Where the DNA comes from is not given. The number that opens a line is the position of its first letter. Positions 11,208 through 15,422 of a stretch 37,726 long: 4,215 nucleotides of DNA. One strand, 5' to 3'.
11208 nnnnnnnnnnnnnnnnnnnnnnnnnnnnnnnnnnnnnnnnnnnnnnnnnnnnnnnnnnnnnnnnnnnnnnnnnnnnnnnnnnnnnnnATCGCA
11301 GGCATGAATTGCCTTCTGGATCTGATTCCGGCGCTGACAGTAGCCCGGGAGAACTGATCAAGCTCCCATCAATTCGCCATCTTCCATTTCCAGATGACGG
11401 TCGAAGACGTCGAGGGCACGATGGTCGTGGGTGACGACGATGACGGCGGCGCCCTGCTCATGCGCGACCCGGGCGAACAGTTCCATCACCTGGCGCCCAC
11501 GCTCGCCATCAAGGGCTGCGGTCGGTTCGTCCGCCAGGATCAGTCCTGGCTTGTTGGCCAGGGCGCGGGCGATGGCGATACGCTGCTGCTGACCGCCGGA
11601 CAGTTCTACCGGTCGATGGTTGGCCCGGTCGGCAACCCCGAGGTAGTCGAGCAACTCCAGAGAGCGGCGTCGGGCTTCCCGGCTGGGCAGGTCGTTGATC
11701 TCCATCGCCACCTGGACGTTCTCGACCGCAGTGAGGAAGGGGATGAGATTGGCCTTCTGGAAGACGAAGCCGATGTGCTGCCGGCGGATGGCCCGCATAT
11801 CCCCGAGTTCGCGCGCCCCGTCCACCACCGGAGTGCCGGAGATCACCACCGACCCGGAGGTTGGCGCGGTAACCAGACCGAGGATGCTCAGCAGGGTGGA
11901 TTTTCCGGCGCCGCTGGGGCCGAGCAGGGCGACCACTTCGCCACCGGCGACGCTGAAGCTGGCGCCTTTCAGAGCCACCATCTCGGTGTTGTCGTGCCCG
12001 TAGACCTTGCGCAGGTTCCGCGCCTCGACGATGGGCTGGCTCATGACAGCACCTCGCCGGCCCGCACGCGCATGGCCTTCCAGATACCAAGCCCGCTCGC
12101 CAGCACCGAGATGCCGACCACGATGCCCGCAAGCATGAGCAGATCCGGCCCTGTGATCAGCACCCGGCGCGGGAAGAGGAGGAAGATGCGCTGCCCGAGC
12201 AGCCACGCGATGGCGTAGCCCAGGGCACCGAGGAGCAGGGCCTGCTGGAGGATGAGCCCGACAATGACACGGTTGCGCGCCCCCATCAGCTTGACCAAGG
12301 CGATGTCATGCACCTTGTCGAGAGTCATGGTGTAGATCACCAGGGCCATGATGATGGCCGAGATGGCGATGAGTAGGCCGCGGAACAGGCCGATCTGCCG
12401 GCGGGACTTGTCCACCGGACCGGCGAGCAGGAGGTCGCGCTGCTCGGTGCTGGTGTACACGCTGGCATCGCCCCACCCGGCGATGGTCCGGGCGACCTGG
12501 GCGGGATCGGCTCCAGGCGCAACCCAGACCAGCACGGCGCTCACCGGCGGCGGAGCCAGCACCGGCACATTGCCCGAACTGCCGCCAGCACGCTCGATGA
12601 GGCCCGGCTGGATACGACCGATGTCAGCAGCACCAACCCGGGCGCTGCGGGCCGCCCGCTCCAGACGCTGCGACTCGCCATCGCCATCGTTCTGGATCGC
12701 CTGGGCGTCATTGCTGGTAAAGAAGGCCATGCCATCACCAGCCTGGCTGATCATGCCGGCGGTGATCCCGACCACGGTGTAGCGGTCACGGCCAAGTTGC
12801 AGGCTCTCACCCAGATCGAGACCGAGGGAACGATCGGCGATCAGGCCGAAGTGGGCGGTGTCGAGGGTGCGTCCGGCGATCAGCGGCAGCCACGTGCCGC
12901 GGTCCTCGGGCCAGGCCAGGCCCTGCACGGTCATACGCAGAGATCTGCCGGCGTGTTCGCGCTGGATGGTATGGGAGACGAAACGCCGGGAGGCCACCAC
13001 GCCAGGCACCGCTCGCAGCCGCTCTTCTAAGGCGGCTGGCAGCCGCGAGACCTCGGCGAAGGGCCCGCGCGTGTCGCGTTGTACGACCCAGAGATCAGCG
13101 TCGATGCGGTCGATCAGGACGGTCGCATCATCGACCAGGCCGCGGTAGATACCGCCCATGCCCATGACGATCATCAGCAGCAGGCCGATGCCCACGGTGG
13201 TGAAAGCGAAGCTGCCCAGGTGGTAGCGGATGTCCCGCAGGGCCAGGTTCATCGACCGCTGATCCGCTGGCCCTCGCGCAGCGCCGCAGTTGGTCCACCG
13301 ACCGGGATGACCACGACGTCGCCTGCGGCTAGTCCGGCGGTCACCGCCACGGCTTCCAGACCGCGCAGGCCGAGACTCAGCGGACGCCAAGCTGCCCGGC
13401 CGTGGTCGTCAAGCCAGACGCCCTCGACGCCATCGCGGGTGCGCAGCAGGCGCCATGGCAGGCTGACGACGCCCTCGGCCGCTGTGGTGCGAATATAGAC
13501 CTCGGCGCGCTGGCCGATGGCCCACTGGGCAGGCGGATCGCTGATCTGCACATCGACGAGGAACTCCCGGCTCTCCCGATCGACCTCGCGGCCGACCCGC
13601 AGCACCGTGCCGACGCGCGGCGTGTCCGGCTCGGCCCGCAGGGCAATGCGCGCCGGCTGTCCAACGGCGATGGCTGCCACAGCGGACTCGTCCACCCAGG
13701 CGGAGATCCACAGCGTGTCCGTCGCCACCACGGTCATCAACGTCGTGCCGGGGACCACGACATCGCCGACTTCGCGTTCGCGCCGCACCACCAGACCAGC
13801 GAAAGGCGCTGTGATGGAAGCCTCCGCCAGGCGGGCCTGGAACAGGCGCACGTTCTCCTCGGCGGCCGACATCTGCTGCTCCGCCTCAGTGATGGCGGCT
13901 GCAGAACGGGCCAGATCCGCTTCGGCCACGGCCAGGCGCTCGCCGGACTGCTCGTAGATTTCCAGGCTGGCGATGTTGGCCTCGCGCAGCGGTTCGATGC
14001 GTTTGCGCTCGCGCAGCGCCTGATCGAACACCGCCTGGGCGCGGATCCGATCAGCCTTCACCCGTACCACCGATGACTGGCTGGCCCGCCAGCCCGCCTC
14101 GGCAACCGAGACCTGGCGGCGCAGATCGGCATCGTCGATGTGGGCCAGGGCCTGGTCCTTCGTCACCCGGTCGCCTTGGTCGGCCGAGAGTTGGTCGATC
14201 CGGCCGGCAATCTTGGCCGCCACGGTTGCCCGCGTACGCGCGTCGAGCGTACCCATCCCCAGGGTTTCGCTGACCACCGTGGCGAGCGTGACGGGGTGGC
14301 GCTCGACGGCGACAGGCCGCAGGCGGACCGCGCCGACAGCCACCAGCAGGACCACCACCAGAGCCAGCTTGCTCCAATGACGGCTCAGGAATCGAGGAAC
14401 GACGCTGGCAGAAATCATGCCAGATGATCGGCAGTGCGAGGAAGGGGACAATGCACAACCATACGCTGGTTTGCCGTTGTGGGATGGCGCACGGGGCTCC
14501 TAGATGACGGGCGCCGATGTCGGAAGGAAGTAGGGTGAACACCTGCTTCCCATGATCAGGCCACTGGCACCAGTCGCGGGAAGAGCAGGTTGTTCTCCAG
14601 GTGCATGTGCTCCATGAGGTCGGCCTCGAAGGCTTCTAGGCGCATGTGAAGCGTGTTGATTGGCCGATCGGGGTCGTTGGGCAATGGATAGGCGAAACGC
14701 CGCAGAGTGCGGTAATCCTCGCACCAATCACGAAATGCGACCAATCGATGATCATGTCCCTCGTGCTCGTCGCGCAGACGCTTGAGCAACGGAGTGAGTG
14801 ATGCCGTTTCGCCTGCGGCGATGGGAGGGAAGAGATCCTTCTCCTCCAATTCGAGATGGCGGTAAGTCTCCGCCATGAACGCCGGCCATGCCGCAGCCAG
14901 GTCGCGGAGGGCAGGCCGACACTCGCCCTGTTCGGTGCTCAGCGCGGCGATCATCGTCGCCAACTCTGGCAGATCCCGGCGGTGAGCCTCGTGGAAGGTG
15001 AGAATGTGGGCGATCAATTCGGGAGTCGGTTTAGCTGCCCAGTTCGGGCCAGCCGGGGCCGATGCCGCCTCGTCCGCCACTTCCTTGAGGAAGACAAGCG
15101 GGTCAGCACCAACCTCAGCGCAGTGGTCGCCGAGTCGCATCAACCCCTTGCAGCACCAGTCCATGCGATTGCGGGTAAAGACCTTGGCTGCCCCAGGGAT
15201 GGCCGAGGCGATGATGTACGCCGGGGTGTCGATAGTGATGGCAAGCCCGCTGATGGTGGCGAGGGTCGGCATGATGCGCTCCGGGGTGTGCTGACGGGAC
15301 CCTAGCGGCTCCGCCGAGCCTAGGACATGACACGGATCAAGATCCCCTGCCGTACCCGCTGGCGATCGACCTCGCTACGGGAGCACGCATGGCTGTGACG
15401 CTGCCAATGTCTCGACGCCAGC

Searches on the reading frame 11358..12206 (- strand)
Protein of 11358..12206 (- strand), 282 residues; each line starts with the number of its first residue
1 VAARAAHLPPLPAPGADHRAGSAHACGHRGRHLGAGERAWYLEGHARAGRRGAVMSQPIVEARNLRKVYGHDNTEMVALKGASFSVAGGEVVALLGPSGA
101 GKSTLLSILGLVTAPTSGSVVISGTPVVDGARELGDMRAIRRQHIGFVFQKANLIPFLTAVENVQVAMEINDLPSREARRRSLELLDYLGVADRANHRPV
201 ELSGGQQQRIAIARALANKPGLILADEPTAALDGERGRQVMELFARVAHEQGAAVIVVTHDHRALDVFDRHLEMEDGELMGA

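Call 25: search_protein_families(library=pfam, proteins=[window:11358-12206:-], max_evalue=0.0001)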
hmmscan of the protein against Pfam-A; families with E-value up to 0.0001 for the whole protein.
window:11358-12206:- (282 aa): 3 families
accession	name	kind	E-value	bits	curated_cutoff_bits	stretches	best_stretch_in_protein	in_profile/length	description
PF00005.33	ABC_tran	-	5.9e-35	121.3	25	1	79-230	1-137/137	ABC transporter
PF13304.12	AAA_21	-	3.5e-08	34.3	27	0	190-261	226-299/304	AAA domain, putative AbiEii toxin, Type IV TA system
PF02463.25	SMC_N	-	1.5e-05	25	40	0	198-274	133-211/220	RecF/RecN/SMC N terminal domain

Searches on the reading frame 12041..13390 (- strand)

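Call 25: search_protein_families(library=pfam, proteins=[window:12041-13390:-], max_evalue=0.0001)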
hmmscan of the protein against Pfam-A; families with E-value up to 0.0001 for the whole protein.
window:12041-13390:- (449 aa): 2 families
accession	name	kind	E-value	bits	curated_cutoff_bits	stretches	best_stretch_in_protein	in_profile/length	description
PF12704.14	MacB_PCD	-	2.6e-10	41.4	27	1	62-303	2-204/207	MacB-like periplasmic core domain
PF02687.27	FtsX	-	4.5e-08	33.6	25.5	1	337-441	4-117/120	FtsX-like permease C-terminal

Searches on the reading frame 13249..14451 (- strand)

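Call 25: search_protein_families(library=pfam, proteins=[window:13249-14451:-], max_evalue=0.0001)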
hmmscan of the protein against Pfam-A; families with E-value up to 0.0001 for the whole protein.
window:13249-14451:- (400 aa): 3 families
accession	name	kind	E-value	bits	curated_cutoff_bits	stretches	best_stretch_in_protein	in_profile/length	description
PF13437.12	HlyD_3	-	1.8e-21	77.3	22.2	1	213-311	2-104/106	HlyD family secretion protein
PF16576.10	HlyD_D23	-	6.6e-20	71.8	30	1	63-306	8-204/214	Barrel-sandwich domain of CusB or HlyD membrane-fusion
PF13533.13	Biotin_lipoyl_2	-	8.8e-05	22.7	29.8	0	76-106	2-32/32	Biotin-lipoyl like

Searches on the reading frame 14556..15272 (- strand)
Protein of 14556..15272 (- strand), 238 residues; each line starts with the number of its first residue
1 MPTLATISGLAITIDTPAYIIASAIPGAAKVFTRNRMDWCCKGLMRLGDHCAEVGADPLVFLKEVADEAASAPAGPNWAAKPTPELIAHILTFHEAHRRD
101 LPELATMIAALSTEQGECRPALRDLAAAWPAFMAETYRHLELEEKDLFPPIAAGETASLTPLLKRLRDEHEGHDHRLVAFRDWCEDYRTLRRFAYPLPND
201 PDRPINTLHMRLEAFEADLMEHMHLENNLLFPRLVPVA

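Call 26: search_protein_families(library=pfam, proteins=[window:14556-15272:-], max_evalue=0.0001)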
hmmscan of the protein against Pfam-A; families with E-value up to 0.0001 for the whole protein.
window:14556-15272:- (238 aa): 2 families
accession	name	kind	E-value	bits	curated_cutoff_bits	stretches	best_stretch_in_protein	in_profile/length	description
PF01814.28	Hemerythrin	-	3.7e-16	60.2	25.3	1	87-234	3-127/127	Hemerythrin HHE cation binding domain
PF04405.19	ScdA_N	-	1.6e-08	34.5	32.5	1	21-66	8-53/56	Domain of Unknown function (DUF542)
